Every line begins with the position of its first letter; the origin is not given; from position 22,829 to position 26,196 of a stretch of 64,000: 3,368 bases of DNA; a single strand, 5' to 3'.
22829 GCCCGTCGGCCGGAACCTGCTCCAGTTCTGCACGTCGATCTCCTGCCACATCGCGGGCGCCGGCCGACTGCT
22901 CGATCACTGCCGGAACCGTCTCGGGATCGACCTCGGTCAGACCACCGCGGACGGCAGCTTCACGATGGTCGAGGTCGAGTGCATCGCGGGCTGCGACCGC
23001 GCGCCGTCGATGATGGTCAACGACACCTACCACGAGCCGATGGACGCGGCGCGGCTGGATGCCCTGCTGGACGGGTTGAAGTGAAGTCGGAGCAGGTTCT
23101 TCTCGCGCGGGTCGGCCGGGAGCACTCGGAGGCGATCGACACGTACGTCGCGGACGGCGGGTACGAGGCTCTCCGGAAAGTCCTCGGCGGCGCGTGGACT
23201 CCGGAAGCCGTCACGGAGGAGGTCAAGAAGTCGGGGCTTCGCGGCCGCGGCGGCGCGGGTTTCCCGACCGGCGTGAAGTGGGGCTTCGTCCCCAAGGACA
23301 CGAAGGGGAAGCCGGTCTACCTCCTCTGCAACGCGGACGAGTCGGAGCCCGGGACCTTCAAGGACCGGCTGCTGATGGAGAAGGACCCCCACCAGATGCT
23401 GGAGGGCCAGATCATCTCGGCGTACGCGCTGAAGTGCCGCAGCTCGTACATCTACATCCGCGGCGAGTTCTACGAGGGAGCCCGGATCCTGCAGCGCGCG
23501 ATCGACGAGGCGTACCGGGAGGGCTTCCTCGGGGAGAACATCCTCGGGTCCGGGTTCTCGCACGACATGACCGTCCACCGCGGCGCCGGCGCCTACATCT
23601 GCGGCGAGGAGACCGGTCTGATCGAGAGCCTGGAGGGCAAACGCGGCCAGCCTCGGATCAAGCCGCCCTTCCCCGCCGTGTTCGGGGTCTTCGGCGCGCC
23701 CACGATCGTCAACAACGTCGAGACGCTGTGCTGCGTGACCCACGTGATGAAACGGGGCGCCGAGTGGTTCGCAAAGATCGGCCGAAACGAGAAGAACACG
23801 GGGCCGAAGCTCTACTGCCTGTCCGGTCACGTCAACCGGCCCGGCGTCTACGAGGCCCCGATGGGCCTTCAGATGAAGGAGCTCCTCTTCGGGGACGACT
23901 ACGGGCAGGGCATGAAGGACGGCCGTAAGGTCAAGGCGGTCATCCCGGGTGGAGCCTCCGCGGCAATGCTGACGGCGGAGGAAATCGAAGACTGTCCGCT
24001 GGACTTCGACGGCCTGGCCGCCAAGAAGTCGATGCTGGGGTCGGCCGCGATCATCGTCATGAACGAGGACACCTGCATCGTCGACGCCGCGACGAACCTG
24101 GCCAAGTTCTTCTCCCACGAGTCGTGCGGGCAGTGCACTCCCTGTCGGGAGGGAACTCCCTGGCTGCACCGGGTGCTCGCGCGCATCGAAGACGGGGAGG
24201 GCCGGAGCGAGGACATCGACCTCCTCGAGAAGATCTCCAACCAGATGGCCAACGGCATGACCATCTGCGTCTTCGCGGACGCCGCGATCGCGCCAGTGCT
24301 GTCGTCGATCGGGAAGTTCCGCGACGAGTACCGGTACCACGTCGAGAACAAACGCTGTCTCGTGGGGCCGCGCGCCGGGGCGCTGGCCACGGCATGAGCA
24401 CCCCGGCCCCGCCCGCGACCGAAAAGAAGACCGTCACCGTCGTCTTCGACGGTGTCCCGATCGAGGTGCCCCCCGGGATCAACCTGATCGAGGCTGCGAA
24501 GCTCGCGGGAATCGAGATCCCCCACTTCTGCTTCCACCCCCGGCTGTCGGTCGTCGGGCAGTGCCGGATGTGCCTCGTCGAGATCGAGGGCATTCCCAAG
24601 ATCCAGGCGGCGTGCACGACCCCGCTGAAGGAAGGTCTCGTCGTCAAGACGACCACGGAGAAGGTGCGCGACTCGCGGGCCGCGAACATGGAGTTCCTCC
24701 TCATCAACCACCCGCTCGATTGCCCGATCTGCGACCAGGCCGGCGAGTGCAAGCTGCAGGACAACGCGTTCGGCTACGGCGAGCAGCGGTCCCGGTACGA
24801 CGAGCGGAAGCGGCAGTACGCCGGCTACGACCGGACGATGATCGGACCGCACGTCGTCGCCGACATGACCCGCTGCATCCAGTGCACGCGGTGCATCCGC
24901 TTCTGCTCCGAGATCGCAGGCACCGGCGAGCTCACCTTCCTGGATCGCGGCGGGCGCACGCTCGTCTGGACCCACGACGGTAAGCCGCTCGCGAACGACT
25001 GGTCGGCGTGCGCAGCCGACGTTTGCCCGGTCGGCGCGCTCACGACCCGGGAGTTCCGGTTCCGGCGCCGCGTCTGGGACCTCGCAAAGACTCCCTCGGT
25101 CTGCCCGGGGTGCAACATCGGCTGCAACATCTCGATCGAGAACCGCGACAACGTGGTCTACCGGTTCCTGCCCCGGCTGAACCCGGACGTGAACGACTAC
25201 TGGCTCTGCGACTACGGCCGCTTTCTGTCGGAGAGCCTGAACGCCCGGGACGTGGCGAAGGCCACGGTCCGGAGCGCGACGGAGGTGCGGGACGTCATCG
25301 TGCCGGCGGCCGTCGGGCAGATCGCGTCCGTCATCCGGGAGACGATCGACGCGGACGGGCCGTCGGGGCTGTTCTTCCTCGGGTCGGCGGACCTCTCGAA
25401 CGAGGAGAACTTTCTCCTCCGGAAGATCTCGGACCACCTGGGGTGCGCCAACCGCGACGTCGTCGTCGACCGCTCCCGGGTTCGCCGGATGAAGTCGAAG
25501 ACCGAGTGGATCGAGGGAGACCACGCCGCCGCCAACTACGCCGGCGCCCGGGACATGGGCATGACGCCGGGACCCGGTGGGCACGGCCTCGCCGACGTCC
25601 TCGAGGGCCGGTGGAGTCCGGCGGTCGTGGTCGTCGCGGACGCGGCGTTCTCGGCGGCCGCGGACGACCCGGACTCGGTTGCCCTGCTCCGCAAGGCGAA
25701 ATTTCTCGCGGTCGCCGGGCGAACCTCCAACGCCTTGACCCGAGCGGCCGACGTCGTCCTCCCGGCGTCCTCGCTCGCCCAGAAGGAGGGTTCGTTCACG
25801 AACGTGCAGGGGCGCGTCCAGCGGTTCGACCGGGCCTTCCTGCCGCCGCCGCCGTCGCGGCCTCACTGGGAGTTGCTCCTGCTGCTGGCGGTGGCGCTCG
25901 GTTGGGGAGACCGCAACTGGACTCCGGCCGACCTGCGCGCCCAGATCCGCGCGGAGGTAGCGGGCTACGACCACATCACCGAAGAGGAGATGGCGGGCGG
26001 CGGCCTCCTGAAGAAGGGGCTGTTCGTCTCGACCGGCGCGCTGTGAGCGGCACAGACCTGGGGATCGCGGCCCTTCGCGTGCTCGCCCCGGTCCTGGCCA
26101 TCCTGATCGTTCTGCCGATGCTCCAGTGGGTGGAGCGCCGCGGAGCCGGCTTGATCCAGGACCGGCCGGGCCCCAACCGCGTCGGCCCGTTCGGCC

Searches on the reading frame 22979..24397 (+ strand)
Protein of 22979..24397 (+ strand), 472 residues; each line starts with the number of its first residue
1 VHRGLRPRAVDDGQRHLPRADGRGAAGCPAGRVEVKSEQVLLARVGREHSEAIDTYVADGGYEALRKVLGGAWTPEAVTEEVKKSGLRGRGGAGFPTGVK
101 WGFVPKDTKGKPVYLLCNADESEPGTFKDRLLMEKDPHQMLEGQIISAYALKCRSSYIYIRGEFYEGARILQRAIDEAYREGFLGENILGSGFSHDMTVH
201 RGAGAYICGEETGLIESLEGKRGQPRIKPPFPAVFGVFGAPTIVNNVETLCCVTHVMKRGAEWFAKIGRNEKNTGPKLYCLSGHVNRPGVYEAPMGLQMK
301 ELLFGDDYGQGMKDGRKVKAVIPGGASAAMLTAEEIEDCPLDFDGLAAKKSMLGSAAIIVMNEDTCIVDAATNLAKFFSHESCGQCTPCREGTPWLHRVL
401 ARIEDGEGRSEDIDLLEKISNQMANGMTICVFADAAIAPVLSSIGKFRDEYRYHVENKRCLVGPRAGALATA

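Call 82: search_protein_families(library=pfam, proteins=[window:22979-24397:+], max_evalue=0.00001)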
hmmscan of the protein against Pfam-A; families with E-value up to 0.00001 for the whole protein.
window:22979-24397:+ (472 aa): 2 families
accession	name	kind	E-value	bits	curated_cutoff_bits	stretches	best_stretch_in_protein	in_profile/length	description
PF01512.22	Complex1_51K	-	4.2e-49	166.7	31.2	1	82-254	1-149/150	Nuo51 FMN-binding domain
PF10589.14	NADH_4Fe-4S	-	1.5e-30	105.4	23.5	1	369-454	1-85/85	NADH-ubiquinone oxidoreductase-F iron-sulfur binding region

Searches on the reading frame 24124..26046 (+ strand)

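Call 82: search_protein_families(library=pfam, proteins=[window:24124-26046:+], max_evalue=0.00001)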
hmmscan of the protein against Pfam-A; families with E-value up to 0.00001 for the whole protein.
window:24124-26046:+ (640 aa): 7 families
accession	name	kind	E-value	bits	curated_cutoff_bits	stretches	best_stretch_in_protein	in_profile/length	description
PF22117.2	Fer4_Nqo3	-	1.6e-21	76.7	27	1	241-307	1-67/67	NADH-quinone oxidoreductase subunit 3, ferredoxin-like domain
PF13510.11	Fer2_4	-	4.8e-21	75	22.8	1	102-178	2-81/82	2Fe-2S iron-sulfur cluster binding domain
PF10588.14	NADH-G_4Fe-4S_3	-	9.5e-16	57.5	27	1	185-223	1-39/40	NADH-ubiquinone oxidoreductase-G iron-sulfur binding region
PF00384.28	Molybdopterin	-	1.3e-10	41.3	24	1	467-585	228-347/353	Molybdopterin oxidoreductase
PF22151.2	Fer4_NDSU1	-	4e-09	36.3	23.8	1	329-368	10-49/51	NADH-ubiquinone oxidoreductase NDSU1/NuoG-like, 4Fe-4S domain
PF04879.21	Molybdop_Fe4S4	-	1.6e-07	31.6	22.7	1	322-373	3-54/55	Molybdopterin oxidoreductase Fe4S4 domain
PF00111.32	Fer2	-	2.5e-06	27.8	21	1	110-155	7-48/77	2Fe-2S iron-sulfur cluster binding domain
